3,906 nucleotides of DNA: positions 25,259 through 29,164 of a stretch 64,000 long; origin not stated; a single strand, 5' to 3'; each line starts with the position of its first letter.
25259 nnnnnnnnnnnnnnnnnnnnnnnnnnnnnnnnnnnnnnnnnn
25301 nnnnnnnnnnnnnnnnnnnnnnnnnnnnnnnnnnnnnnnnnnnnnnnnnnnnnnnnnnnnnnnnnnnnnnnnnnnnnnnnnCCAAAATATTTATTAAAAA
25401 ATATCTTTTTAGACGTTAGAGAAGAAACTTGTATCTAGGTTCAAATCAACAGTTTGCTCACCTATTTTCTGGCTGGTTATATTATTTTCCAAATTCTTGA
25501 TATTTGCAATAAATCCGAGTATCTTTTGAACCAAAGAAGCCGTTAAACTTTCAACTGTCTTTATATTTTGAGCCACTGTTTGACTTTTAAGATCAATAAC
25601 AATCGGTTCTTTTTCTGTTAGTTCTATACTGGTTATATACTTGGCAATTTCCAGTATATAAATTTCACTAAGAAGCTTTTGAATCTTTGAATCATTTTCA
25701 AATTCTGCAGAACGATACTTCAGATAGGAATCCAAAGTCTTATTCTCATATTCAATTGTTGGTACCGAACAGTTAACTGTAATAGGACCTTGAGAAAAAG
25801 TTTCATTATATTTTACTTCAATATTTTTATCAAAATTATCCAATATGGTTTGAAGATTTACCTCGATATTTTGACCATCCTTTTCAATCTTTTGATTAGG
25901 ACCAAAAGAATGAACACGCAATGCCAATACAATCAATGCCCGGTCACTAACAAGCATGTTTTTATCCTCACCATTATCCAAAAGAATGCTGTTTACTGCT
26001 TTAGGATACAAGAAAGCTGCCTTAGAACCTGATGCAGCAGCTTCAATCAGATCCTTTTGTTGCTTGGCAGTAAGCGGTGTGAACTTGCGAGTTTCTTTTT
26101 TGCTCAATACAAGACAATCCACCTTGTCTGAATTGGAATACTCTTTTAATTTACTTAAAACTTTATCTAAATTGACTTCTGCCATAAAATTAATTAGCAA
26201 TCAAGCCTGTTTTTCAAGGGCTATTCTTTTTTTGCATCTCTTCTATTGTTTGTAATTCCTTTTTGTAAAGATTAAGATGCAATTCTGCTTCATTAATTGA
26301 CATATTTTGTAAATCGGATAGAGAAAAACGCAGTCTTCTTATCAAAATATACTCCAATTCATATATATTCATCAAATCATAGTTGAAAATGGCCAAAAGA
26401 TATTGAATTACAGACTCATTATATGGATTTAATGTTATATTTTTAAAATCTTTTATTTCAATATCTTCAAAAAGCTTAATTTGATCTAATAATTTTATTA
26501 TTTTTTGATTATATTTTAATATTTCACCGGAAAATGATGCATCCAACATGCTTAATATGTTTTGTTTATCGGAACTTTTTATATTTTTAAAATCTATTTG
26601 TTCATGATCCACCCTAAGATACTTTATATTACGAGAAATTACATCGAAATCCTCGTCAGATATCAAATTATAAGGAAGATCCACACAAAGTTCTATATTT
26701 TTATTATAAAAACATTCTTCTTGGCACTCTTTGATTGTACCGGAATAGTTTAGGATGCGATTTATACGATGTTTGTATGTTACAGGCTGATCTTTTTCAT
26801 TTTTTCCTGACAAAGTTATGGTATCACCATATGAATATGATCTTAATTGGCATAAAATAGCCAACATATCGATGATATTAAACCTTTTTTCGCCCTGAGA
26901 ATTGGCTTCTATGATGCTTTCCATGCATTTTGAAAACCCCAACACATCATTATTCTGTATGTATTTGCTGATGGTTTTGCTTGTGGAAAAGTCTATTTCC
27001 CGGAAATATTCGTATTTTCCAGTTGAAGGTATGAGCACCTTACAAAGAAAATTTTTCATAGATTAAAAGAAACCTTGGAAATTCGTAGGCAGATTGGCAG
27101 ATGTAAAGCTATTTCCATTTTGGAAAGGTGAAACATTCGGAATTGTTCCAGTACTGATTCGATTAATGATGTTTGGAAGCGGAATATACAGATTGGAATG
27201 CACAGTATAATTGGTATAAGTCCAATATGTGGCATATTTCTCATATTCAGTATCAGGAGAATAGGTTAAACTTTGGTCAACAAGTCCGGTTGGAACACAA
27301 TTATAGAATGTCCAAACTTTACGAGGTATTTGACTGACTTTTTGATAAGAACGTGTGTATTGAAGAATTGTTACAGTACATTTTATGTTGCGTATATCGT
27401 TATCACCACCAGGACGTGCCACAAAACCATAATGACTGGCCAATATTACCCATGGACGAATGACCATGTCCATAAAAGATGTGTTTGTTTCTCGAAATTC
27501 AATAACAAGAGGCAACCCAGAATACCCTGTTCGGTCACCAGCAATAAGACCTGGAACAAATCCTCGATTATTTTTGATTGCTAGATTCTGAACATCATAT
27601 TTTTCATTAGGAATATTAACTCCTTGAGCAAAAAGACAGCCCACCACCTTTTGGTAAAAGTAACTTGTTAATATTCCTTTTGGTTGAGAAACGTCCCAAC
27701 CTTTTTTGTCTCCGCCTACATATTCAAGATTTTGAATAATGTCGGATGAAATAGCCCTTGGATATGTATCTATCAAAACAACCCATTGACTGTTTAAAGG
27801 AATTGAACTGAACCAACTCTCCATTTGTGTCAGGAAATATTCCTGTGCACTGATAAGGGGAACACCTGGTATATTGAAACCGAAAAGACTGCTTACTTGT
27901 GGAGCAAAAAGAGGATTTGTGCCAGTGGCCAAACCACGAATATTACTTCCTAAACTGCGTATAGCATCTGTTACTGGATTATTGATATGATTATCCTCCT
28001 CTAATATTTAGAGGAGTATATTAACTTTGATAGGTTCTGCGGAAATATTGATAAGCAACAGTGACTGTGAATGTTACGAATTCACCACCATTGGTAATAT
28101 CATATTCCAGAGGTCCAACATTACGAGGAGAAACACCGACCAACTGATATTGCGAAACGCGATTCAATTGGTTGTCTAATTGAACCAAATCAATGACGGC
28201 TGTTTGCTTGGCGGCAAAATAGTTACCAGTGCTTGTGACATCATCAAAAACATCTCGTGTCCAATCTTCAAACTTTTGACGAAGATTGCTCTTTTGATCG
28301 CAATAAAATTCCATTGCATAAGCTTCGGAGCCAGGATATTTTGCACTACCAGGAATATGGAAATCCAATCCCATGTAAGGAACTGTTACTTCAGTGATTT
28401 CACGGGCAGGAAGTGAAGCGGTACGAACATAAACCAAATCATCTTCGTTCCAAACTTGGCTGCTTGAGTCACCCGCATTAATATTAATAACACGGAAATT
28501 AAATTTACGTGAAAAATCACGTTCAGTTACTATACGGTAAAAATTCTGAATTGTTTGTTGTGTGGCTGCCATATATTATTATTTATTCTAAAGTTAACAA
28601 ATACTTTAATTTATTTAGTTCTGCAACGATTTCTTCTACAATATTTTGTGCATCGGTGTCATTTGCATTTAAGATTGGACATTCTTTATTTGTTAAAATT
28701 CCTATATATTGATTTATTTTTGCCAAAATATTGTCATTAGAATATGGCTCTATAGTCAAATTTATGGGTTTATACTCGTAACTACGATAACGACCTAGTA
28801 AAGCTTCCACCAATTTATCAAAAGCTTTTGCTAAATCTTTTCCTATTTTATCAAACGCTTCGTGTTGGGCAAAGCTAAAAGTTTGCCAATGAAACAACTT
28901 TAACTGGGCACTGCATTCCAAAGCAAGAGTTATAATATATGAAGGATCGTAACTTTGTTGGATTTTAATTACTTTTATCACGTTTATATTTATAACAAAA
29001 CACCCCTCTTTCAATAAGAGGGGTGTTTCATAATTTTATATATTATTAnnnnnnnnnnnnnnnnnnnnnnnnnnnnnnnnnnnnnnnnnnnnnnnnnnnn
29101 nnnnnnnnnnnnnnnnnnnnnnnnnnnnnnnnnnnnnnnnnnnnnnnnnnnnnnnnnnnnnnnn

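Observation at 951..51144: LS[A/G/S] tripeptide enrichment in virion proteins: candidate sequon for a phage-encoded glycosylation system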

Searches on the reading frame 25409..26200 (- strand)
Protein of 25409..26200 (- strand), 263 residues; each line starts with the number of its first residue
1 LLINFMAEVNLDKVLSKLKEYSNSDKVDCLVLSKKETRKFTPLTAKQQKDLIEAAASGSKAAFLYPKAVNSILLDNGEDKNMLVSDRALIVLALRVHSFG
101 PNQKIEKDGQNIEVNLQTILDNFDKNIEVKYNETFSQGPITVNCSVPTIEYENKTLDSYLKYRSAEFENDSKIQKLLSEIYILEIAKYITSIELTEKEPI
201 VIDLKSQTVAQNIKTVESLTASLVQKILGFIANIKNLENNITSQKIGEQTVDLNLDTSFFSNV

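Call 8: search_protein_families(library=pfam, proteins=[window:25409-26200:-], max_evalue=0.01)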
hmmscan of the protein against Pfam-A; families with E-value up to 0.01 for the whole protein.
window:25409-26200:- (263 aa): 2 families
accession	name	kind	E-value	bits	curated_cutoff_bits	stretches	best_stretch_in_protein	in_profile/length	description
PF12322.14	T4_baseplate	-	2.2e-10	41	24.5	1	31-260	9-218/219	T4 bacteriophage base plate protein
PF24411.1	DUF7545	-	0.003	18.3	27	0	58-134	15-90/95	Family of unknown function (DUF7545)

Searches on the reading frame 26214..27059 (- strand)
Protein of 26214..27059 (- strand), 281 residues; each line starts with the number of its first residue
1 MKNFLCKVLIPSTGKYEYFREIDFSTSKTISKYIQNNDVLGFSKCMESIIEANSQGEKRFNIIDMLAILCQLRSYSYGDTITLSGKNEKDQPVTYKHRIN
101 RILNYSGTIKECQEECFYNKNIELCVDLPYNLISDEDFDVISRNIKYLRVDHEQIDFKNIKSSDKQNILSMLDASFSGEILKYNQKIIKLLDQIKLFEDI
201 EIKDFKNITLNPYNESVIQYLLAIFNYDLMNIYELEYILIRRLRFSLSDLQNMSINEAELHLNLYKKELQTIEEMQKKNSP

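Call 15: search_protein_families(library=pfam, proteins=[window:26214-27059:-], max_evalue=0.001)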
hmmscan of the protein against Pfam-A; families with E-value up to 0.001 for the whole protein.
window:26214-27059:- (281 aa): 1 family
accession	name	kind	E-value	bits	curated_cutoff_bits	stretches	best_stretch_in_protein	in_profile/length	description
PF12322.14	T4_baseplate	-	1.7e-05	25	24.5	1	7-182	7-184/219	T4 bacteriophage base plate protein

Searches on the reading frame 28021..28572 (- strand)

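Call 15: search_protein_families(library=pfam, proteins=[window:28021-28572:-], max_evalue=0.001)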
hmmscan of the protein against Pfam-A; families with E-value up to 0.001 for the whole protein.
window:28021-28572:- (183 aa): 1 family
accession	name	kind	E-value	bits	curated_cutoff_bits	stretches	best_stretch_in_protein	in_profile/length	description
PF06841.18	Phage_T4_gp19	-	0.00047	20.4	28.2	1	98-177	62-133/134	T4-like virus tail tube protein gp19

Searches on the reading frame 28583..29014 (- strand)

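Call 15: search_protein_families(library=pfam, proteins=[window:28583-29014:-], max_evalue=0.001)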
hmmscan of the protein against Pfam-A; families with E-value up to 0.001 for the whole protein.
window:28583-29014:- (143 aa): 1 family
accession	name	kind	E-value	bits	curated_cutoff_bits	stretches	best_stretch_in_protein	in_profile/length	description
PF19174.5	DUF5856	-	7.3e-11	43.4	34.6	1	42-140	1-94/94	Family of unknown function (DUF5856)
